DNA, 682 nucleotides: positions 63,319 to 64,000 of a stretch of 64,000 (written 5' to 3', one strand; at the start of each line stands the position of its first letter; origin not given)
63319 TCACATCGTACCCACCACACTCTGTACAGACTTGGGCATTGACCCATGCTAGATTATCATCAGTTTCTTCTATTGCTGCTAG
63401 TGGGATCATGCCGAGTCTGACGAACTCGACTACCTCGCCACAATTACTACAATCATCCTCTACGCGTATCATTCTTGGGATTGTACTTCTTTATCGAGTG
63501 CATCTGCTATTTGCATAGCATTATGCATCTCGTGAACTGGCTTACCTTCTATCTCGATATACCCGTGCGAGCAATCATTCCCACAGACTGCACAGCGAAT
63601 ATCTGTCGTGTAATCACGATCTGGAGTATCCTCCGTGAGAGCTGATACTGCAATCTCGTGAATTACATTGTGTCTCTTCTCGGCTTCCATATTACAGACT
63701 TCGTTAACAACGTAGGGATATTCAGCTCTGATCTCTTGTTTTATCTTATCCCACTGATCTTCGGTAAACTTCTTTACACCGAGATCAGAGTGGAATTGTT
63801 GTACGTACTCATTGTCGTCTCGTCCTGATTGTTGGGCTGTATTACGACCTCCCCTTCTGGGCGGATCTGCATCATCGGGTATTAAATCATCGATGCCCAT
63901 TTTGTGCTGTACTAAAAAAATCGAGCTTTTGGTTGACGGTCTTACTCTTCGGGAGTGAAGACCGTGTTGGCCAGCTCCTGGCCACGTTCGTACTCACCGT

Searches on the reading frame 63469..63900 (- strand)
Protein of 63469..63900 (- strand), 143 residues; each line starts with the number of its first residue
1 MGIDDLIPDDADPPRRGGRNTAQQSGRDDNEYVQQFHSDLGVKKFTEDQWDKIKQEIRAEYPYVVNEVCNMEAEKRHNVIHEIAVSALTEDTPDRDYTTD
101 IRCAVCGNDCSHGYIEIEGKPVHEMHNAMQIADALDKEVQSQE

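Call 95: find_encoding_contigs(protein=window:63469-63900:-, flank=10000, max_places=2)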
Protein window:63469-63900:- (143 aa): 1 contig read that carries it; 1 place shown.
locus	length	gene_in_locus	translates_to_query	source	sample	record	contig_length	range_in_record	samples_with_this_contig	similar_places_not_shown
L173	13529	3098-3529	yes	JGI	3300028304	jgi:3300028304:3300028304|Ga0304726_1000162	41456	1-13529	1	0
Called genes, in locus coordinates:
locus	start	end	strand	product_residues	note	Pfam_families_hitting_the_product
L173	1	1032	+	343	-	?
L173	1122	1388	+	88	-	-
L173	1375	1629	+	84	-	-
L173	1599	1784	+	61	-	-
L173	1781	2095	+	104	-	-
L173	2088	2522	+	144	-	-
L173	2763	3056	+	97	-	-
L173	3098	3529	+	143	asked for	-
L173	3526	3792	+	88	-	-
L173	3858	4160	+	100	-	-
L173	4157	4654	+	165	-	PF01396:Zn_ribbon_Top1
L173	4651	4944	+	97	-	-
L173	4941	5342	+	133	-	-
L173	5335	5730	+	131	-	-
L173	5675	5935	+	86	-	-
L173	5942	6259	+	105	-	-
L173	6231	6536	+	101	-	-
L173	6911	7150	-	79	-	-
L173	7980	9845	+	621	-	PF00580:UvrD-helicase, PF13245:AAA_19, PF13361:UvrD_C, PF13538:UvrD_C_2 (faint)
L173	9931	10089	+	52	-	-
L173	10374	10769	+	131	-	-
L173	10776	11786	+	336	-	PF02086:MethyltransfD12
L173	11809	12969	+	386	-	-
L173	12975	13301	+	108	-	-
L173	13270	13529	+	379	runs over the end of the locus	PF09250:Prim-Pol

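Call 97: search_protein_families(library=phrogs, proteins=[L173:1-1032:+], max_evalue=0.01)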
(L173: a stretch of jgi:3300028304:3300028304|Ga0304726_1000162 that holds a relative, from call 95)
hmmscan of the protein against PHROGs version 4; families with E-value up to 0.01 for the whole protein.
L173:1-1032:+ (343 aa): 0 families

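Call 98: search_protein_families(library=pfam, proteins=[L173:1-1032:+], max_evalue=0.01)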
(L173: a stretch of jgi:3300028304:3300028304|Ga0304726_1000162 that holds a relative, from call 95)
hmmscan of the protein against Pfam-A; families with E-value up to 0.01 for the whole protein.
L173:1-1032:+ (343 aa): 0 families
